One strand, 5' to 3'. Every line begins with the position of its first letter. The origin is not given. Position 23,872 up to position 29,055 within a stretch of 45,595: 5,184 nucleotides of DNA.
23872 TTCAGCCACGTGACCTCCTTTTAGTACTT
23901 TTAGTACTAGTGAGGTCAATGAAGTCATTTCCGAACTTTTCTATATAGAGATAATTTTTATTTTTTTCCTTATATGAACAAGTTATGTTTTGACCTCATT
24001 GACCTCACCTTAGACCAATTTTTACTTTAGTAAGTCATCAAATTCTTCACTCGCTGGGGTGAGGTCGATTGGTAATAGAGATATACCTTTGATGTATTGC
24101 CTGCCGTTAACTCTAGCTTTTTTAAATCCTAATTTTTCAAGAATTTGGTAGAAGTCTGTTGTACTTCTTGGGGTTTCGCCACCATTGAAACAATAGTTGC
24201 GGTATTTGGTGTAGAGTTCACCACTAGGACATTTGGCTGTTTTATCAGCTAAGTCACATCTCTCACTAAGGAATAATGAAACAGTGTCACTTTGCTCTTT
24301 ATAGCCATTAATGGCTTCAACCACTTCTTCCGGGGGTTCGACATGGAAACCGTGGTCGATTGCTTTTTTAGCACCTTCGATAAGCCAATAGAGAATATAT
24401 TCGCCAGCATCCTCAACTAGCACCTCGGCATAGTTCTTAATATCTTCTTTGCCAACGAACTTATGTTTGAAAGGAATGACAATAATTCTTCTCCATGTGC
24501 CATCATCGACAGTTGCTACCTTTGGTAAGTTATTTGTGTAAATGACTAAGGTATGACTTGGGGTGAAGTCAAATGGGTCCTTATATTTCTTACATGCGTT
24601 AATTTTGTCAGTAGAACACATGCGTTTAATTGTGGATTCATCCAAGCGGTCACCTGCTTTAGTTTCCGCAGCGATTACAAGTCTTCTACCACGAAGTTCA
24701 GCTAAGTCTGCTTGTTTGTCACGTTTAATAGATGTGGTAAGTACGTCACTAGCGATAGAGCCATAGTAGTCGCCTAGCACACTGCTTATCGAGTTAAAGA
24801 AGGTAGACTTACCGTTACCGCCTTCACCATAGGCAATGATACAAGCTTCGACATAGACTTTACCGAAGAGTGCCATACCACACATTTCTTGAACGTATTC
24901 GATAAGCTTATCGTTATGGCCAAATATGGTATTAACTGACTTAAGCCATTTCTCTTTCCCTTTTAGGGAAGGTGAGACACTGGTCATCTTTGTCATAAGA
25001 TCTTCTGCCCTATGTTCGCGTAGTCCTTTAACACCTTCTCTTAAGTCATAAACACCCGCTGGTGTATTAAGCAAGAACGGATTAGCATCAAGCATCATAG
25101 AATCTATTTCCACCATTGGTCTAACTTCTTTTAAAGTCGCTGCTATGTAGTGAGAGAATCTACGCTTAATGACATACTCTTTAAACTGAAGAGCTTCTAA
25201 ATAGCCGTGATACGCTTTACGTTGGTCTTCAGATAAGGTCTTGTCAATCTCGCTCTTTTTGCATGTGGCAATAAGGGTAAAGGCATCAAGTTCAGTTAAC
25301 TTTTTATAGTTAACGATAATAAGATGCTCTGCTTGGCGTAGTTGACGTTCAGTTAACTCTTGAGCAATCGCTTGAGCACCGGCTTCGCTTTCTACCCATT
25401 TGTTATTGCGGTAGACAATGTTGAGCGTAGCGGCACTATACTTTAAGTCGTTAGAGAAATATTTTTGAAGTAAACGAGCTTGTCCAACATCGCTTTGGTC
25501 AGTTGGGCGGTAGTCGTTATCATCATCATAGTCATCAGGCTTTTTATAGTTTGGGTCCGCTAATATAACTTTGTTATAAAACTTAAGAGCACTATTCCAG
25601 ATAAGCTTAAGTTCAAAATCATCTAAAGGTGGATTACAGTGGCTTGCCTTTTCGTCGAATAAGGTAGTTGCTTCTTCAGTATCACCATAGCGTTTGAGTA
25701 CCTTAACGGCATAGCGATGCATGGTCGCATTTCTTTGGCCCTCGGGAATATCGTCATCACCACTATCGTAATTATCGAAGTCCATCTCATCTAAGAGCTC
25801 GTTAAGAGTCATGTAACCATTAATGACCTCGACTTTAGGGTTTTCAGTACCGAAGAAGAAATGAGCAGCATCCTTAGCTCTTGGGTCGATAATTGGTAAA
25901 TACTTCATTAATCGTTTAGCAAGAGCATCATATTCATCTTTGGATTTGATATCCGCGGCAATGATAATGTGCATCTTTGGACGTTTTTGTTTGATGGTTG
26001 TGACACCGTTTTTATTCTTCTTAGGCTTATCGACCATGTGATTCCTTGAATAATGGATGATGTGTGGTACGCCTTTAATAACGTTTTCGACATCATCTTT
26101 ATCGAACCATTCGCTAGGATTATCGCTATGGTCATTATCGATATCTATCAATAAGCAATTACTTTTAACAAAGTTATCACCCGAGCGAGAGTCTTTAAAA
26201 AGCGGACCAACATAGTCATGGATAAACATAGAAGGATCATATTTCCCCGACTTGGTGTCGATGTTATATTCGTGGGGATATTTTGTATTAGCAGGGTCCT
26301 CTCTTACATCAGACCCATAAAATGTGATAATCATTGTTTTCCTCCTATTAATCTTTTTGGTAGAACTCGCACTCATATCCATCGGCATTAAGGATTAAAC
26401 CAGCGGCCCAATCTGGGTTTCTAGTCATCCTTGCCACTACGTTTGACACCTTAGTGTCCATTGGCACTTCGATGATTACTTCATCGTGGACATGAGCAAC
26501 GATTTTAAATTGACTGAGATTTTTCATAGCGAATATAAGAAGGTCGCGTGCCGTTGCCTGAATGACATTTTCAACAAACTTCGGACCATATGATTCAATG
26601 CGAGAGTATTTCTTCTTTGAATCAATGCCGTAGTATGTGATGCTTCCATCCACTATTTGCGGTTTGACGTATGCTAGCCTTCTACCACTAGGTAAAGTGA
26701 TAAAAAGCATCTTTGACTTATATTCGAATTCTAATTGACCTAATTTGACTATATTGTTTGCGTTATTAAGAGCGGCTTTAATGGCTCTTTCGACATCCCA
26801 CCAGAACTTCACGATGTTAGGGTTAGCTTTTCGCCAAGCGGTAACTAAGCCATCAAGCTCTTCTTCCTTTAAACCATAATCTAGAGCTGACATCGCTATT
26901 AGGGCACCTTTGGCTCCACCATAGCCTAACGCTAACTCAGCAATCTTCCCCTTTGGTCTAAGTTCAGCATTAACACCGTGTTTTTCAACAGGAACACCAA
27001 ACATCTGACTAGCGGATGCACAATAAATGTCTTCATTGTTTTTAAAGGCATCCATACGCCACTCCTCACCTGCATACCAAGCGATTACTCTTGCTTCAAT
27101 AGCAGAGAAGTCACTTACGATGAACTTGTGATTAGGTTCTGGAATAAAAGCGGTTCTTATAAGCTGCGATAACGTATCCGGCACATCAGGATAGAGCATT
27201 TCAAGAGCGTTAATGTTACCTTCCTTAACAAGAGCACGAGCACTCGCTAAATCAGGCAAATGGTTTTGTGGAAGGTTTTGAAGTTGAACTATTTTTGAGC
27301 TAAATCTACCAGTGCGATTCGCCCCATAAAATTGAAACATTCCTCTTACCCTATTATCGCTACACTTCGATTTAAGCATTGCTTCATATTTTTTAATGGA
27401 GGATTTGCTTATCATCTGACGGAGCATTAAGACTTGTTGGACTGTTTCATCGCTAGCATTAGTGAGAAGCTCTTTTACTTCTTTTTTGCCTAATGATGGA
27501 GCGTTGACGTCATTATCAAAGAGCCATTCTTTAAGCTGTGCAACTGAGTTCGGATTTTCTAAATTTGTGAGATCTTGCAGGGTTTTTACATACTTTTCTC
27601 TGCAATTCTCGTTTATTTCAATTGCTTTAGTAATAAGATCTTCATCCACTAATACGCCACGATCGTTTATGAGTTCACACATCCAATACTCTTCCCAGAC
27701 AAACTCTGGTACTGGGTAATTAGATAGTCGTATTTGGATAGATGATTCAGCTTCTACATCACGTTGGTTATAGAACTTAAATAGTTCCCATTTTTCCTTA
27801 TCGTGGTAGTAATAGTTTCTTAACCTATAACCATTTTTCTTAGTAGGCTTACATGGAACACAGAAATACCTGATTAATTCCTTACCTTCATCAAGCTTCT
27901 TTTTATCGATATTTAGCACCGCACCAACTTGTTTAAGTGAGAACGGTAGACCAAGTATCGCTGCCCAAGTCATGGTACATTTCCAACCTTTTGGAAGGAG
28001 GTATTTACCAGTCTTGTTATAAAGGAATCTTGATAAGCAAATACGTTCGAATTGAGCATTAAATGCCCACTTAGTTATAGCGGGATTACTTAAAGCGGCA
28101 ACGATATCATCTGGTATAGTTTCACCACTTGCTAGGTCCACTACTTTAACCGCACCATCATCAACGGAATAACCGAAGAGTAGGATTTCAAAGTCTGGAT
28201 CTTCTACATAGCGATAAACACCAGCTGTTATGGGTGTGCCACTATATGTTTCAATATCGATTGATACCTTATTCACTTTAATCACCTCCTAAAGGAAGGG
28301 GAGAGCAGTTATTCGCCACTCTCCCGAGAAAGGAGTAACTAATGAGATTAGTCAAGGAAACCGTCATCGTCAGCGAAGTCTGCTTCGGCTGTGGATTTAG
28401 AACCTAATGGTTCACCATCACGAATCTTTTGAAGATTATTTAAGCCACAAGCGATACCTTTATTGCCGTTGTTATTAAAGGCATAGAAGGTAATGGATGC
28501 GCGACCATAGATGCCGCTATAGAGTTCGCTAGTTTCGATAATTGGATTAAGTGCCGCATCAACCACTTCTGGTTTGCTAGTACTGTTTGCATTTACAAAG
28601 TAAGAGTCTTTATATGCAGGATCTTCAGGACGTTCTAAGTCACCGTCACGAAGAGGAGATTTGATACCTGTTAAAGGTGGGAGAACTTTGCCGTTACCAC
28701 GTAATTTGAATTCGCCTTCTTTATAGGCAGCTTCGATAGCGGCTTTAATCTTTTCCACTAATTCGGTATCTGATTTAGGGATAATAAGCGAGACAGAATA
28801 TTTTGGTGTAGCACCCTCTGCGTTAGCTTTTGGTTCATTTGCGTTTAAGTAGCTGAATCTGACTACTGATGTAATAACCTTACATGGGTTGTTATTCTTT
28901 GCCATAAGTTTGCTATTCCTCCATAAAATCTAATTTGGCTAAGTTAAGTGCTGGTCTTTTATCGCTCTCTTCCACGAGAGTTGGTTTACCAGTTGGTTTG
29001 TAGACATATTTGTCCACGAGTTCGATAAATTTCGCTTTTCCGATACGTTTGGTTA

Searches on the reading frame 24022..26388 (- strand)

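Call 34: search_protein_families(library=phrogs, proteins=[window:24022-26388:-], max_evalue=0.00001)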
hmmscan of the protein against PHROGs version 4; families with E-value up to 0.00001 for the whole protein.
window:24022-26388:- (788 aa): 11 families
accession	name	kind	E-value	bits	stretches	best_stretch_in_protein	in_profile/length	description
phrog_1883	-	DNA, RNA and nucleotide metabolism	2.2e-256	853.9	1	19-771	1-747/756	DNA helicase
phrog_1156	-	DNA, RNA and nucleotide metabolism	2.7e-83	281.9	1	217-772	296-826/855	DNA primase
phrog_2478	-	DNA, RNA and nucleotide metabolism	3.3e-77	261.4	1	418-773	487-842/854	DNA polymerase/primase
phrog_6088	-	DNA, RNA and nucleotide metabolism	9e-77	260.2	1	297-771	331-763/772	DNA primase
phrog_864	-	DNA, RNA and nucleotide metabolism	3.7e-76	258.4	1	302-766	147-612/1064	DNA primase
phrog_7601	-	unknown function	2.5e-72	244.7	1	496-770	2-270/289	-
phrog_1829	-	DNA, RNA and nucleotide metabolism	8.7e-70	236.8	1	364-776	357-760/772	DNA primase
phrog_16950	-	DNA, RNA and nucleotide metabolism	4.7e-50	171.3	1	375-756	424-814/843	DNA primase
phrog_16213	-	DNA, RNA and nucleotide metabolism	1.6e-11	44.2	1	438-662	314-540/732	DNA primase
phrog_4210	-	DNA, RNA and nucleotide metabolism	1.9e-09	36.9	1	461-638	124-298/1304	DNA polymerase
phrog_2249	-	DNA, RNA and nucleotide metabolism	9.7e-08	32.1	1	515-752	527-758/802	DNA primase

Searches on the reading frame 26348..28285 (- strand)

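Call 34: search_protein_families(library=phrogs, proteins=[window:26348-28285:-], max_evalue=0.00001)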
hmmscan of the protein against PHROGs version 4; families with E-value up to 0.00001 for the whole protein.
window:26348-28285:- (645 aa): 5 families
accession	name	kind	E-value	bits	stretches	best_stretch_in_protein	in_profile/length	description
phrog_17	-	DNA, RNA and nucleotide metabolism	1.8e-139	467.9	1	4-642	670-1231/1445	DNA polymerase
phrog_10285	-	DNA, RNA and nucleotide metabolism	2.6e-110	369.4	1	336-645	2-321/321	DNA polymerase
phrog_7766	-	DNA, RNA and nucleotide metabolism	4.1e-53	180.6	1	471-645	2-186/186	DNA polymerase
phrog_2573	-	DNA, RNA and nucleotide metabolism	2.5e-08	34.5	1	376-613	5-235/336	DNA polymerase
phrog_15971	-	DNA, RNA and nucleotide metabolism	1.6e-06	28.5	0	263-406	76-184/376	DNA polymerase I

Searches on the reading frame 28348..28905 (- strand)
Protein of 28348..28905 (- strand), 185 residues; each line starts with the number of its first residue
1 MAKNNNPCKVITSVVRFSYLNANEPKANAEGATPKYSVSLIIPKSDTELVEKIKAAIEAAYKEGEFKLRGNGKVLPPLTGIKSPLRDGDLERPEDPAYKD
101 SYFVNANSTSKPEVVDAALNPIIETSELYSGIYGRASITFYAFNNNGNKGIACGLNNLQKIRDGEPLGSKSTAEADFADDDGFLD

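Call 15: search_protein_families(library=phrogs, proteins=[window:28348-28905:-], max_evalue=0.001)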
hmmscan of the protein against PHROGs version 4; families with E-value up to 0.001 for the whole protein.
window:28348-28905:- (185 aa): 1 family
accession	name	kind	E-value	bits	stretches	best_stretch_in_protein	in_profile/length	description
phrog_112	-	DNA, RNA and nucleotide metabolism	2.1e-64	218.7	1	1-182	13-197/265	Gp2.5-like ssDNA binding protein and ssDNA annealing protein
